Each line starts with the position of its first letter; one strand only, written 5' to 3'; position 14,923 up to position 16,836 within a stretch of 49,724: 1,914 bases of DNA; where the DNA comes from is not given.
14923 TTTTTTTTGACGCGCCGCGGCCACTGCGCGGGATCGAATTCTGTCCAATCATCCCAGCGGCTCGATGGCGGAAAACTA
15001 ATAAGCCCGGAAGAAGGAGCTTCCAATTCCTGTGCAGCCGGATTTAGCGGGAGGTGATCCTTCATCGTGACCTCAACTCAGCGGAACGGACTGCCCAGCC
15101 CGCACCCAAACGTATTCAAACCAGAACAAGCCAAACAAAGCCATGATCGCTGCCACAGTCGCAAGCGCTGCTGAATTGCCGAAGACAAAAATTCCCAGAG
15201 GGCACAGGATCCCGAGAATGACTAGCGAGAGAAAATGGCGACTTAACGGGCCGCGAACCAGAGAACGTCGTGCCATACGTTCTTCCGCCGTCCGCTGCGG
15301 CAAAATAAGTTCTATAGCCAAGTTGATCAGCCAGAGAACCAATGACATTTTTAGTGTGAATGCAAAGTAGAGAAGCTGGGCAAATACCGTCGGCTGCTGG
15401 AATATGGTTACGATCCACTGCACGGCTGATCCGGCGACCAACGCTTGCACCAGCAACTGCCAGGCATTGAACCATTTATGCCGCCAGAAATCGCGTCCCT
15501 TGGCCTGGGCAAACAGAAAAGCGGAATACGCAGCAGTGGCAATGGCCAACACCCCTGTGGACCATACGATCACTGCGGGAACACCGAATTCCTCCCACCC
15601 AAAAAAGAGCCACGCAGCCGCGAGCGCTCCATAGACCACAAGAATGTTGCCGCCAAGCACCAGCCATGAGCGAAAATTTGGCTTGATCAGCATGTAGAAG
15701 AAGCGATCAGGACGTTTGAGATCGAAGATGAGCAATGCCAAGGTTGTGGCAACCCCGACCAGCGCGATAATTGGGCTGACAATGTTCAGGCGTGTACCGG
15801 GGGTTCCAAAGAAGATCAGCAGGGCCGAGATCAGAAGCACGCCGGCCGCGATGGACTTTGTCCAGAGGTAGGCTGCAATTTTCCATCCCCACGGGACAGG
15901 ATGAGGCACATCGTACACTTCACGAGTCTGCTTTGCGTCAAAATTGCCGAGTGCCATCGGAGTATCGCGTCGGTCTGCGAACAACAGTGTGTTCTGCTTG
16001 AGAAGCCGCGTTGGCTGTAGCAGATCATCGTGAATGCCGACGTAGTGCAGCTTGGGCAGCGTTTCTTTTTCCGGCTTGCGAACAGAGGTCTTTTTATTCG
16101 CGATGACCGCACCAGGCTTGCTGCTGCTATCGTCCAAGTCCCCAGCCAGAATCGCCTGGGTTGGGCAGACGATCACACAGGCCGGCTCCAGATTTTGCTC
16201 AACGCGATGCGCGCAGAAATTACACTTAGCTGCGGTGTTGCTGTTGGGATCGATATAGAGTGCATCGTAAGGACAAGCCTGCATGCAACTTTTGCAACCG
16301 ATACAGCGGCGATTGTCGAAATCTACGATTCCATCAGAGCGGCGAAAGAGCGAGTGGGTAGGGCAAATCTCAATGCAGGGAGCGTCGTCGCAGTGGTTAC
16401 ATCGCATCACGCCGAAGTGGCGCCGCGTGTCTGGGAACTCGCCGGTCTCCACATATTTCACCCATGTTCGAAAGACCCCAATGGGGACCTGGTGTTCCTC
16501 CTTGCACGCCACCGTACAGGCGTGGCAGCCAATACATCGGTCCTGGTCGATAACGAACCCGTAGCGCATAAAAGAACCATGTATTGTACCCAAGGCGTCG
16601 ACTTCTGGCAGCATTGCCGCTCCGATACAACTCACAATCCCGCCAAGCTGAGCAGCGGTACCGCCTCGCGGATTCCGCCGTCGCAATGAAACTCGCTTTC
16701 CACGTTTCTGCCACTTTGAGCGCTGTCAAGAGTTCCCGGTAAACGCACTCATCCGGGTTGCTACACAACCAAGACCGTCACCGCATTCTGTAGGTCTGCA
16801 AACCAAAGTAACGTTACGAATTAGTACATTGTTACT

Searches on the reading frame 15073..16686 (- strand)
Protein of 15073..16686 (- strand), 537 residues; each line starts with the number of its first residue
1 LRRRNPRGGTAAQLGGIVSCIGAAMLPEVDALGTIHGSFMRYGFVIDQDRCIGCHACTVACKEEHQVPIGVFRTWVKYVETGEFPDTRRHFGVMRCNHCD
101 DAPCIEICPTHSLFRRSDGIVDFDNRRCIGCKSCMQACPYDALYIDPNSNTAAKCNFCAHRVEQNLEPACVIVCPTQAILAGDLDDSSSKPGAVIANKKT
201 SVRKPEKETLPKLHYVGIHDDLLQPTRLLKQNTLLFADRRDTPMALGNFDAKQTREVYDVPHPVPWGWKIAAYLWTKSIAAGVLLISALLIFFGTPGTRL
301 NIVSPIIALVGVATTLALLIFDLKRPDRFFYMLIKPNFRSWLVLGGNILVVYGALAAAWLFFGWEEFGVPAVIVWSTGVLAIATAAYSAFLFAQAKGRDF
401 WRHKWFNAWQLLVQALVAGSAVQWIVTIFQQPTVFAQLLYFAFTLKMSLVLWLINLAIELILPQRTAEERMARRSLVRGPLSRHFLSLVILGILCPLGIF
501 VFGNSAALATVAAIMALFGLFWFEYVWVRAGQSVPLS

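Call 65: search_protein_families(library=pfam, proteins=[window:15073-16686:-], max_evalue=0.0001)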
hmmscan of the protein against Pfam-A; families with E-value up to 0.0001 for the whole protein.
window:15073-16686:- (537 aa): 11 families
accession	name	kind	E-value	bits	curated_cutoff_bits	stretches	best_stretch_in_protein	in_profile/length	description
PF13247.11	Fer4_11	-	2.8e-24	85.7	26.2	1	94-183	8-99/100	4Fe-4S dicluster domain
PF03916.19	NrfD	-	6.7e-20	72.4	25.8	1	262-533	7-310/313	Polysulphide reductase, NrfD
PF12838.12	Fer4_7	-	2.1e-11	44.5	27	2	95-142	1-52/52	4Fe-4S dicluster domain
PF13187.11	Fer4_9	-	8.4e-11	42.2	27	2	127-179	1-52/52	4Fe-4S dicluster domain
PF13237.11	Fer4_10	-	9.6e-11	41.9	25.5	2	45-109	3-53/53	4Fe-4S dicluster domain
PF00037.32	Fer4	-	1.4e-10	40.9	21.1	1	123-144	3-24/24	4Fe-4S binding domain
PF12797.12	Fer4_2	-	4.3e-10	39.3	24.5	2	44-62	3-21/22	4Fe-4S binding domain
PF12837.12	Fer4_6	-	7.3e-10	38.8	25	1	120-143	1-24/24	4Fe-4S binding domain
PF25160.1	LdpA_Fe-S-bd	-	1.2e-06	28.7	27.6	0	101-142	6-42/49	LdpA Fe-S cluster-binding domain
PF13484.11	Fer4_16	-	2.1e-05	25.6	30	0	127-156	1-30/66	4Fe-4S double cluster binding domain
PF14697.11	Fer4_21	-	5.3e-05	23.7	35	0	124-179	4-57/59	4Fe-4S dicluster domain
